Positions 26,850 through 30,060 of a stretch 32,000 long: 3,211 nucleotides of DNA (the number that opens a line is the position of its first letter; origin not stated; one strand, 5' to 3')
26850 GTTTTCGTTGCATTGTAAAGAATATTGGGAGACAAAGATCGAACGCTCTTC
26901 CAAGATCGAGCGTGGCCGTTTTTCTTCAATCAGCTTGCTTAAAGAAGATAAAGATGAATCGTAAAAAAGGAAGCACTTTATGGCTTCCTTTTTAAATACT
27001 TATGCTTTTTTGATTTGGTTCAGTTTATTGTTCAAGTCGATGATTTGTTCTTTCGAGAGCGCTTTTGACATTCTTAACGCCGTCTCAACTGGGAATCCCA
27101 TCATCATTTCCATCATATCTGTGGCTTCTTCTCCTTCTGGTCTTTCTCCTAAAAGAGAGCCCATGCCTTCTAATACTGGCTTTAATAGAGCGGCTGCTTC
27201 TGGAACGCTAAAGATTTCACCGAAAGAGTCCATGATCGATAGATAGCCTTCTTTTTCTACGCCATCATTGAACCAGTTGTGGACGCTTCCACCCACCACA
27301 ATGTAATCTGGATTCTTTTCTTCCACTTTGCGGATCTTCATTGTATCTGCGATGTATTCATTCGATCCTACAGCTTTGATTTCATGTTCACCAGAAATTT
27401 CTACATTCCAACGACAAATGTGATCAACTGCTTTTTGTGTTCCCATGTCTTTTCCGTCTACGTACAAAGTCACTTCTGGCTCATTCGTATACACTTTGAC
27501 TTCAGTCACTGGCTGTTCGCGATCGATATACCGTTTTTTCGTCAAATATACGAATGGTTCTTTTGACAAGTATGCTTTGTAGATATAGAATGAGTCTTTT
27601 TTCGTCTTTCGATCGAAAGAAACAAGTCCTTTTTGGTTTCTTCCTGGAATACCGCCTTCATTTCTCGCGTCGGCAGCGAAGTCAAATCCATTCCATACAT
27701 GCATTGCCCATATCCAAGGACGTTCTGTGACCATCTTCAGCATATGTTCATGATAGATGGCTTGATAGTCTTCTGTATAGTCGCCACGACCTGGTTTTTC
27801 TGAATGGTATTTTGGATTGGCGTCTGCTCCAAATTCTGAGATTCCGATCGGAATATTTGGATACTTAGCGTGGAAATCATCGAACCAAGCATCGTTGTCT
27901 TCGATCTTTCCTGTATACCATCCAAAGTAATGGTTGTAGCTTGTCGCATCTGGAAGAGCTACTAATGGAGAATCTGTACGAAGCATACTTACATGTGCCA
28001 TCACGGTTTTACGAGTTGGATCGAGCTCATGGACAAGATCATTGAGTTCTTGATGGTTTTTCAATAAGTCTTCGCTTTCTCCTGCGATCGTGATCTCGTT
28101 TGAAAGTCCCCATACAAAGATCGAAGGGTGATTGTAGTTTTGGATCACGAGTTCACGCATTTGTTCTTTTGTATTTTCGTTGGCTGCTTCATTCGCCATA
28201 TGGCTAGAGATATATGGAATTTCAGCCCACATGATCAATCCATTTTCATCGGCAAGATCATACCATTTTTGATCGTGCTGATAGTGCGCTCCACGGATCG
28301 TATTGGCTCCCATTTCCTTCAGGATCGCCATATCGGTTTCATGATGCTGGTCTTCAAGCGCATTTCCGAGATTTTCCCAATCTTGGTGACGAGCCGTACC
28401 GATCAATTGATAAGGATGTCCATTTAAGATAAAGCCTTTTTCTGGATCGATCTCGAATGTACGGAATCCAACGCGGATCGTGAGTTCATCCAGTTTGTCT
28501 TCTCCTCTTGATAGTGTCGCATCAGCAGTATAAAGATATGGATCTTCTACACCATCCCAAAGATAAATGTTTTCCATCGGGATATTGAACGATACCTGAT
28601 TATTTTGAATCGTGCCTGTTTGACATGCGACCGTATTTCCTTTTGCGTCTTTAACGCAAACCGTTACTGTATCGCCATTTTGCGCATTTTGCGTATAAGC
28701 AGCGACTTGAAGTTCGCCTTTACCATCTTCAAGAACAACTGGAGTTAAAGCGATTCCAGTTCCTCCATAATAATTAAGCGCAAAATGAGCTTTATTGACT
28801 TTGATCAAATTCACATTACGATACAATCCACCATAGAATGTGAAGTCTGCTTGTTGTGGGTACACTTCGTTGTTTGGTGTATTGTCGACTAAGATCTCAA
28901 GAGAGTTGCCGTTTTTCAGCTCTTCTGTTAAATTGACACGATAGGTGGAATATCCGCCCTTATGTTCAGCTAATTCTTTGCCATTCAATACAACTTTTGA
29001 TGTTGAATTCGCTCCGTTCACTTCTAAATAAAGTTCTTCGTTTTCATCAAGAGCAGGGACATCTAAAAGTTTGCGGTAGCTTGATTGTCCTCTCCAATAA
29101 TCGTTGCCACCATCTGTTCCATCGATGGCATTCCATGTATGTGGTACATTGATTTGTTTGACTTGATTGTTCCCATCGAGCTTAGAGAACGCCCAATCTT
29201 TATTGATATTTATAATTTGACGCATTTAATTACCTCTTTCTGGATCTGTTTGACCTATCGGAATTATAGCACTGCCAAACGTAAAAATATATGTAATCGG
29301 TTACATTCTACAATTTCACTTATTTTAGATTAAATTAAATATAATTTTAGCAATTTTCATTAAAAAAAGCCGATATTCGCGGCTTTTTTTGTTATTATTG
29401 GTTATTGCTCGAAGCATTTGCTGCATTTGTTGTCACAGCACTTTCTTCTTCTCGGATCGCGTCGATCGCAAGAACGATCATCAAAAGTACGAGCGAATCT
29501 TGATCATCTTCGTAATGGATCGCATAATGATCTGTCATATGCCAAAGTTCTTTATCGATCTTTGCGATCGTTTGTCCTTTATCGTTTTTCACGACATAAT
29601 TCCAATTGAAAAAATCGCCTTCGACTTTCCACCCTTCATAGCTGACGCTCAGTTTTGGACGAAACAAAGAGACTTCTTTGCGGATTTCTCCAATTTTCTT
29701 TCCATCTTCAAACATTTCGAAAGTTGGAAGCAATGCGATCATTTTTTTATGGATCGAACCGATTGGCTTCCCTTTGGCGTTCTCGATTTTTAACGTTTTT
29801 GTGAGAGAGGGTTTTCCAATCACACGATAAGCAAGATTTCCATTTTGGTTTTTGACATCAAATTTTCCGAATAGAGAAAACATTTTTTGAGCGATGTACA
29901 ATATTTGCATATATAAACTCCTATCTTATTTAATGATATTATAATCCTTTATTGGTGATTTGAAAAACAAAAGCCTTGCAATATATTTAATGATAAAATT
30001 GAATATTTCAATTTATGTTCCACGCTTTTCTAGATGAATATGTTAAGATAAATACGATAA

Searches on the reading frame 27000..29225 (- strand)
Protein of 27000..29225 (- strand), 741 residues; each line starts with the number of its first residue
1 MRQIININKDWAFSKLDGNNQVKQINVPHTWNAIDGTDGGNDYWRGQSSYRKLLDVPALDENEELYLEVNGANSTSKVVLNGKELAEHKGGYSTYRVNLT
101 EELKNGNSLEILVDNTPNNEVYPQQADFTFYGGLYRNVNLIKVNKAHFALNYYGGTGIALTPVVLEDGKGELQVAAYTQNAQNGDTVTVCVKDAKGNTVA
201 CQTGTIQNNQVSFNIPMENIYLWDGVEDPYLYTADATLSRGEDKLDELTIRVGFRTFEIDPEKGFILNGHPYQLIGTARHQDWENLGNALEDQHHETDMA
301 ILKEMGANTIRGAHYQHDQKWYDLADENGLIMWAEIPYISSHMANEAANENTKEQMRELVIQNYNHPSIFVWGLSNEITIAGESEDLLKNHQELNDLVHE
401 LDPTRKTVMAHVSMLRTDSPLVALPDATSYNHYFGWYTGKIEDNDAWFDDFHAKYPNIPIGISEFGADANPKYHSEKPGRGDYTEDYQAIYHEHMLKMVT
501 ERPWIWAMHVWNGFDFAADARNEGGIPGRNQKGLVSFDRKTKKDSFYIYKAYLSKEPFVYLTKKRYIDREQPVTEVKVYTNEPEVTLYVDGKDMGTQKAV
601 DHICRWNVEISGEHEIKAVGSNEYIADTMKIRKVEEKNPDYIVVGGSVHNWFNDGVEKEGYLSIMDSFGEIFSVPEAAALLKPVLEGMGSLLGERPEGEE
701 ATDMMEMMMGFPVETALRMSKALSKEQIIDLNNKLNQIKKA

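Call 99: search_protein_families(library=pfam, max_evalue=0.00001, proteins=[window:27000-29225:-])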
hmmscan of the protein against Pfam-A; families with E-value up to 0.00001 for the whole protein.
window:27000-29225:- (741 aa): 5 families
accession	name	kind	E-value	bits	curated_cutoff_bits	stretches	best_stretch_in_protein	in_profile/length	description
PF02836.23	Glyco_hydro_2_C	-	6e-28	98.3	21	1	263-549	6-294/302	Glycosyl hydrolases family 2, TIM barrel domain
PF00703.27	Glyco_hydro_2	-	6.3e-10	40.2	23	1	159-255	7-109/109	Glycosyl hydrolases family 2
PF22666.2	Glyco_hydro_2_N2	-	1.1e-08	35.7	27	1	48-124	50-128/167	Glycosyl hydrolase 2 galactose-binding domain-like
PF02837.24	Glyco_hydro_2_N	-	3.6e-08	34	28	1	9-142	21-167/169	Glycosyl hydrolases family 2, sugar binding domain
PF16355.11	DUF4982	-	8.7e-08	32.4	23.9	1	573-620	3-52/61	Domain of unknown function (DUF4982)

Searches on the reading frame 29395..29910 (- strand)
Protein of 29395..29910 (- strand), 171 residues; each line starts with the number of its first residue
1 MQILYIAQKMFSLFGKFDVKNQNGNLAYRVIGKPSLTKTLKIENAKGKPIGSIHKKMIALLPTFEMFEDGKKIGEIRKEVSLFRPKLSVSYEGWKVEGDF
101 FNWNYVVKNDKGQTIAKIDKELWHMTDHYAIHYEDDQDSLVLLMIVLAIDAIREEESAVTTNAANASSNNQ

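Call 99: search_protein_families(library=pfam, max_evalue=0.00001, proteins=[window:29395-29910:-])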
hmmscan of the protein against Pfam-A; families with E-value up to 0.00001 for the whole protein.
window:29395-29910:- (171 aa): 1 family
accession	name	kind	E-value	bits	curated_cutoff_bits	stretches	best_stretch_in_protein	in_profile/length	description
PF04525.18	LOR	-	2.7e-13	50.4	24.5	1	9-147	21-186/187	LURP-one-related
